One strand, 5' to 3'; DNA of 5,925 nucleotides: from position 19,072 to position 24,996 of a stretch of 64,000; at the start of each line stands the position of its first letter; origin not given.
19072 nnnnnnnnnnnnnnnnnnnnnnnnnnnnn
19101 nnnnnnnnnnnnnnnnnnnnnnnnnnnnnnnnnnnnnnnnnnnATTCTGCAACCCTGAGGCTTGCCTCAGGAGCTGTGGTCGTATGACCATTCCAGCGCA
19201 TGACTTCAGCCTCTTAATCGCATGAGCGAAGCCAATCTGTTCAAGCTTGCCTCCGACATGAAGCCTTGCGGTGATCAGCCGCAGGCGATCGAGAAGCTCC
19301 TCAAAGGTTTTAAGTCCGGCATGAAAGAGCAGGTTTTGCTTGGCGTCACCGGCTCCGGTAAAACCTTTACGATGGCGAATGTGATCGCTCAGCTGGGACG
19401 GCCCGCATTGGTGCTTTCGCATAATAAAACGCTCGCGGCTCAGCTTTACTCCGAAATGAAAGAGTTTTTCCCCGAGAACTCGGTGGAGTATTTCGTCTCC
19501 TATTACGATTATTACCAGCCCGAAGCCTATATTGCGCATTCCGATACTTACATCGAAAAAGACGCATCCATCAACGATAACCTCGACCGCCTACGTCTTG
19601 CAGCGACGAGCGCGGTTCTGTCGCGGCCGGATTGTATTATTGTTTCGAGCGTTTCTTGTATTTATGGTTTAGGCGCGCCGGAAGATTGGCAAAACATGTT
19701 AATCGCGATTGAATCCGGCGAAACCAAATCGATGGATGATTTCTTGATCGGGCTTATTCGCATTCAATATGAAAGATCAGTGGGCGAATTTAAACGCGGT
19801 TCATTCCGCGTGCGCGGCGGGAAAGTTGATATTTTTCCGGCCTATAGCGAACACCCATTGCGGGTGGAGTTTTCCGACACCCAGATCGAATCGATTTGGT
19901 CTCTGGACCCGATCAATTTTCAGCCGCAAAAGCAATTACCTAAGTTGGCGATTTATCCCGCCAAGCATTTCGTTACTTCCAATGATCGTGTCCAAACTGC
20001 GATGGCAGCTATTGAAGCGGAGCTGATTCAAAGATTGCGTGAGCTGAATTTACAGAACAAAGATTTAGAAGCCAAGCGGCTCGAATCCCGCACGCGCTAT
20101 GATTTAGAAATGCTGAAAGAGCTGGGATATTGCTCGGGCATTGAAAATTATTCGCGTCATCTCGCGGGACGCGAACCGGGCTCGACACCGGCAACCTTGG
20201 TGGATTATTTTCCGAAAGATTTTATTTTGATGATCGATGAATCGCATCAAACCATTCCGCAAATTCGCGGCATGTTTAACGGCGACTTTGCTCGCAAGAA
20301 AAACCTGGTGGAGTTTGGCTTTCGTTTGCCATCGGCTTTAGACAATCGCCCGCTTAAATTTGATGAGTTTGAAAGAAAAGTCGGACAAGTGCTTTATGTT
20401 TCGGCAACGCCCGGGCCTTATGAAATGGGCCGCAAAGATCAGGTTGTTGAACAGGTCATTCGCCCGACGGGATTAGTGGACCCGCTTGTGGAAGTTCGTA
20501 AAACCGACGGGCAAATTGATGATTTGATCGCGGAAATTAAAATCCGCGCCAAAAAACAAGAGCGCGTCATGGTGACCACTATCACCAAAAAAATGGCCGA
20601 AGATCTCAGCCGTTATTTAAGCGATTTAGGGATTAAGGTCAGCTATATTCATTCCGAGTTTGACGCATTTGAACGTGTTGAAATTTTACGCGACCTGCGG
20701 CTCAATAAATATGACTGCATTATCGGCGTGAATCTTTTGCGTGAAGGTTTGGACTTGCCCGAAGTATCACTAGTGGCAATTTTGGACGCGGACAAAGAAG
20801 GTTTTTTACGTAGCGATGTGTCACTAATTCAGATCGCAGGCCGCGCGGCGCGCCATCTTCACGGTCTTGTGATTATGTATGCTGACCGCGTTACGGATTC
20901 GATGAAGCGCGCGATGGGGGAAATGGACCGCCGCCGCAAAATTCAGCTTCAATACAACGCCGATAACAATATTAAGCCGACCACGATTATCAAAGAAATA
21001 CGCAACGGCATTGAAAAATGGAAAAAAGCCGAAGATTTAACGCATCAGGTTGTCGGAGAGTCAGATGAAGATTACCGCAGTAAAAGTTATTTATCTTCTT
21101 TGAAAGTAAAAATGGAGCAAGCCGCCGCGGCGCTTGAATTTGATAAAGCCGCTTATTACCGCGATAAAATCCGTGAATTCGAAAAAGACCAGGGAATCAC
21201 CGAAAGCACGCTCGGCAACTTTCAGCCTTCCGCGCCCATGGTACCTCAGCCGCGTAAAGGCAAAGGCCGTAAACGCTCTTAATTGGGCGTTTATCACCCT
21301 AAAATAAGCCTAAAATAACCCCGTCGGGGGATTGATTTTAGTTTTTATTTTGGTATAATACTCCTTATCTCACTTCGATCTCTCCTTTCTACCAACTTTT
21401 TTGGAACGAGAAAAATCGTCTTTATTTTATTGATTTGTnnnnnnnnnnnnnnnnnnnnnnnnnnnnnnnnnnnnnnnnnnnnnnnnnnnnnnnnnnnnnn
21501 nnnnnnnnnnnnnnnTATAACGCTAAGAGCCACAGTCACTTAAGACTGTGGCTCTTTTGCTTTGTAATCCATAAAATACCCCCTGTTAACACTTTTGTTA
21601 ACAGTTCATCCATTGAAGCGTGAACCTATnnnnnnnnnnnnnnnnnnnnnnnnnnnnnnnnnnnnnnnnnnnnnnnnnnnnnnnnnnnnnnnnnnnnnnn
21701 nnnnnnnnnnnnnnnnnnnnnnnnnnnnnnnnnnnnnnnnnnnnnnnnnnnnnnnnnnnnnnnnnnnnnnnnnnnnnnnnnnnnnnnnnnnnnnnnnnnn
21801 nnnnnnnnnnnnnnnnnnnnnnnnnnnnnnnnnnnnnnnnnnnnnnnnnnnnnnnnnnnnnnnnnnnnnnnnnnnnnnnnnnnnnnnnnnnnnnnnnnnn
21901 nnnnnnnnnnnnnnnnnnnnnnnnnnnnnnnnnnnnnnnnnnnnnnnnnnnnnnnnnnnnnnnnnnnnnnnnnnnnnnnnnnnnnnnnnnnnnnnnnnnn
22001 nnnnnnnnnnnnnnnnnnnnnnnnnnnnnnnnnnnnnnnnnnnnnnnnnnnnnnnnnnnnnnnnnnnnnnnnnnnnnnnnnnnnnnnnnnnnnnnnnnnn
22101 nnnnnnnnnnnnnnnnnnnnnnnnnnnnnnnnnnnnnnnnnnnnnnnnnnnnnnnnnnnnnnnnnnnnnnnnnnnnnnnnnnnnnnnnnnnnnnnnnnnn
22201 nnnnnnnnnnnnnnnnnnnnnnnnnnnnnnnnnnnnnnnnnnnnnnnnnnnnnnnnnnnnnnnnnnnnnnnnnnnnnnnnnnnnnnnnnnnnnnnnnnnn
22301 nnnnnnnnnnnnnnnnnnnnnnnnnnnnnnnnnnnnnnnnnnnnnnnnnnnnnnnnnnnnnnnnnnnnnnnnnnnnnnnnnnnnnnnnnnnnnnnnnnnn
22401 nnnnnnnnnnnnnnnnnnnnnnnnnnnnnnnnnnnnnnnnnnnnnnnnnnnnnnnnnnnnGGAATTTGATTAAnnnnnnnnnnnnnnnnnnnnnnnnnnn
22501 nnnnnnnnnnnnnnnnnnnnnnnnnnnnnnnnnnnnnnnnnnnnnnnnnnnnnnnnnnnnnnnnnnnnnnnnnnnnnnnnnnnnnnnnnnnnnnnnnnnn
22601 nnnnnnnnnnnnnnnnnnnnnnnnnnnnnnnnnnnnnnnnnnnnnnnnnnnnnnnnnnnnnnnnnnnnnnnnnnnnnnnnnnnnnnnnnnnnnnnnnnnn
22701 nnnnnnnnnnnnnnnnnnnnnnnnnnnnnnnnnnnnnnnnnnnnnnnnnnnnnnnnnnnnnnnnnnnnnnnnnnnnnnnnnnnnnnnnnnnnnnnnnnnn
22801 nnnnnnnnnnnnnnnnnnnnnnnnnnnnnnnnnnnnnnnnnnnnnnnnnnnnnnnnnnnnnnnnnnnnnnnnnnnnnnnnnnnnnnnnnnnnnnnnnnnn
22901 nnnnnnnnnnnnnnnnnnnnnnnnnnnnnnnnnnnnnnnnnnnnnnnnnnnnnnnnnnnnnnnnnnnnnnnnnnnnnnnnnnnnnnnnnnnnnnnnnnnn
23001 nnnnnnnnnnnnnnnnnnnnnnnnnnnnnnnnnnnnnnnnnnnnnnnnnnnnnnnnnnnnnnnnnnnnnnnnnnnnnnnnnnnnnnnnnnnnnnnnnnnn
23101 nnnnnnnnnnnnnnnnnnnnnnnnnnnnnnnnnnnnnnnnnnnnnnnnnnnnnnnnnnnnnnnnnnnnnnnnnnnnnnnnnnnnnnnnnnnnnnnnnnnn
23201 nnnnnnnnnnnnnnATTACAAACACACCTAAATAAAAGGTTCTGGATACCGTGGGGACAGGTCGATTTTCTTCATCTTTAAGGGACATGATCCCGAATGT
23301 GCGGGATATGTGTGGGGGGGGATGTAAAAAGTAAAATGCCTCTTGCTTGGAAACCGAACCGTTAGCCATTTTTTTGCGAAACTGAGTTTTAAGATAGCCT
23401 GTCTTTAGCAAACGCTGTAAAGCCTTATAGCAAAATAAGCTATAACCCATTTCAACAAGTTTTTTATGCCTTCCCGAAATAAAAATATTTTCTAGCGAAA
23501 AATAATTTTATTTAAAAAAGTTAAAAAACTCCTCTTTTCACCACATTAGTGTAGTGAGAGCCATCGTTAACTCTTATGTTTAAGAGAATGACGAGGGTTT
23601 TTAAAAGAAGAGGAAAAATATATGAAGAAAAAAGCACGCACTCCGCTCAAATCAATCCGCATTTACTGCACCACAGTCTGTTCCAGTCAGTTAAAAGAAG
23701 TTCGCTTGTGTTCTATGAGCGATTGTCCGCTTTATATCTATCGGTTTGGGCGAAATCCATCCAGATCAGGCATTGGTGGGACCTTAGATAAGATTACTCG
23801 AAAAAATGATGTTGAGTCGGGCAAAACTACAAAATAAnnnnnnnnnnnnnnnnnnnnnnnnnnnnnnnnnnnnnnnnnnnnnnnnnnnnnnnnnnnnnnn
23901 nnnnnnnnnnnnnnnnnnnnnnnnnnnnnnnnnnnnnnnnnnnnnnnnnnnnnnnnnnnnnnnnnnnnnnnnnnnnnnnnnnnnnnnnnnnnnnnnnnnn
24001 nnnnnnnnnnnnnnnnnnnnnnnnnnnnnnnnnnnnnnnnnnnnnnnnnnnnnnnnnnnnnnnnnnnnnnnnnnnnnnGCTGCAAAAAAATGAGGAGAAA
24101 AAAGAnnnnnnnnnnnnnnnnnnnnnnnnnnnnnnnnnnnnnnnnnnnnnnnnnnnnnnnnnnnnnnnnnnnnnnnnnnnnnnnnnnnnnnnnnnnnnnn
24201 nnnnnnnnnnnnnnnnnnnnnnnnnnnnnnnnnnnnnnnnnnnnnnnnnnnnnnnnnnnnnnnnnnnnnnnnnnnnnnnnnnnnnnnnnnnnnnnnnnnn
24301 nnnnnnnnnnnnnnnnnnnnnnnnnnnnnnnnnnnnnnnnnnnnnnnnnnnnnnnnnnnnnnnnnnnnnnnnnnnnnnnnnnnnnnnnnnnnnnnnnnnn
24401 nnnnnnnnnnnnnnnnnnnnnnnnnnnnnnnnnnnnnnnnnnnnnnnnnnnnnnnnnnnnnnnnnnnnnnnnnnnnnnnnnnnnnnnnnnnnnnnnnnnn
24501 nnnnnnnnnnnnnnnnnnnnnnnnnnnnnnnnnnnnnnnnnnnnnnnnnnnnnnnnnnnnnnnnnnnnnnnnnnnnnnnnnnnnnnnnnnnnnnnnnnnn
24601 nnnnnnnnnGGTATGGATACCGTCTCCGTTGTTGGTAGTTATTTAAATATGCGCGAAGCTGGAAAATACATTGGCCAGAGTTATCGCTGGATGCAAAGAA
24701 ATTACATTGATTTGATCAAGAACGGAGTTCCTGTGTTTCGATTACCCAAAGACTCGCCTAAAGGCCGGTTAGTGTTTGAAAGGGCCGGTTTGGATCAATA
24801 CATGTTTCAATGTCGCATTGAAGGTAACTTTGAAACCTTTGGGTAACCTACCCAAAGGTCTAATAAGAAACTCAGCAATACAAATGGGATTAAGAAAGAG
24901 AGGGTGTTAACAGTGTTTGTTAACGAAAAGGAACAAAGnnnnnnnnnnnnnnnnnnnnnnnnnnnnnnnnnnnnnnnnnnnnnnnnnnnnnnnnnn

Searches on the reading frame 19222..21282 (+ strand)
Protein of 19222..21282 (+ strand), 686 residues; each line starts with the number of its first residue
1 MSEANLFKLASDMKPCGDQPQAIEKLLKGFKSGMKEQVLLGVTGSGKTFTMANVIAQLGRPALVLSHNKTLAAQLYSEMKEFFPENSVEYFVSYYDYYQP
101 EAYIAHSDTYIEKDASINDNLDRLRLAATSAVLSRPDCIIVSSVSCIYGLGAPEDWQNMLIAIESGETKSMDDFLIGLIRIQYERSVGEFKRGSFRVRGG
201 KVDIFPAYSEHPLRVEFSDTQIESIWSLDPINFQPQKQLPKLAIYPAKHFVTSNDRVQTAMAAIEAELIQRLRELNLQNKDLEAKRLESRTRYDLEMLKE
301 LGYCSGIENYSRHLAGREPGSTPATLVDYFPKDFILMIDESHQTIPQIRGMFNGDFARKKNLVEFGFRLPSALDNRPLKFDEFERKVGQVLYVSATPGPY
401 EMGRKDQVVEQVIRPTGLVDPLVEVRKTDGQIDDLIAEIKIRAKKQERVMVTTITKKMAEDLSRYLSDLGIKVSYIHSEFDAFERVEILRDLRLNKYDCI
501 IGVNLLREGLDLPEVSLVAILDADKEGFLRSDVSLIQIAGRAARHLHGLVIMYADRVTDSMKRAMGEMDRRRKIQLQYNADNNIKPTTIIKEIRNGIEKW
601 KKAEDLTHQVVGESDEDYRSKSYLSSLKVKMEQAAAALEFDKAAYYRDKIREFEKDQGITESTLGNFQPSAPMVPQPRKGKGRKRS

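Call 10: find_encoding_contigs(protein=window:19222-21282:+, flank=10000, max_places=10)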
Protein window:19222-21282:+ (686 aa): 1 contig read that carries it; 1 place shown.
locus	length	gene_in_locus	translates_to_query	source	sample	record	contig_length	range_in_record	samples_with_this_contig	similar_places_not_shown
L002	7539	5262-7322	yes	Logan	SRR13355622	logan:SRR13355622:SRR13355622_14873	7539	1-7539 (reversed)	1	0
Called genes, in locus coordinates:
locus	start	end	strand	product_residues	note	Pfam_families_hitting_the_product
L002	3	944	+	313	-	?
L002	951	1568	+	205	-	-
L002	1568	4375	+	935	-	PF00133:tRNA-synt_1, PF09334:tRNA-synt_1g, PF13603:tRNA-synt_1_2, PF08264:Anticodon_1, PF10458:Val_tRNA-synt_C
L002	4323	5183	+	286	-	PF02749:QRPTase_N, PF01729:QRPTase_C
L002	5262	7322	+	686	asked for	PF00270:DEAD (weak), PF04851:ResIII, PF17757:UvrB_inter, PF27431:UvrB_3rd, PF00271:Helicase_C, PF12344:UvrB, PF02151:UVR (weak)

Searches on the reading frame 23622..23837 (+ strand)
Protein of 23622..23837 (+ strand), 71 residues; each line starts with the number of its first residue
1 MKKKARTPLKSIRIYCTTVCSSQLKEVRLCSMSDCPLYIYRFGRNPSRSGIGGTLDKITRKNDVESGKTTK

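Call 6: search_protein_families(library=pfam, proteins=[window:23622-23837:+], max_evalue=0.1)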
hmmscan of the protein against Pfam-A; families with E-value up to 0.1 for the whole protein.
window:23622-23837:+ (71 aa): 2 families
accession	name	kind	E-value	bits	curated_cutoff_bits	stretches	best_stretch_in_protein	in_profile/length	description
PF02069.22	Metallothio_Pro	-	0.041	14.5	33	1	13-35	27-49/51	Prokaryotic metallothionein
PF11706.13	zf-CGNR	-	0.081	13.2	24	0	27-48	2-23/44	CGNR zinc finger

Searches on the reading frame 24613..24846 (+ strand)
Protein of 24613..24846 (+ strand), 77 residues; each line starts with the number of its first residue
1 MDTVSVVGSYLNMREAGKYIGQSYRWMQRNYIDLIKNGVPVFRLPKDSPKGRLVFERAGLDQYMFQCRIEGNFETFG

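Call 6: search_protein_families(library=pfam, proteins=[window:24613-24846:+], max_evalue=0.1)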
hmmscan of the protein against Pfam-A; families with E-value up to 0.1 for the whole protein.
window:24613-24846:+ (77 aa): 0 families
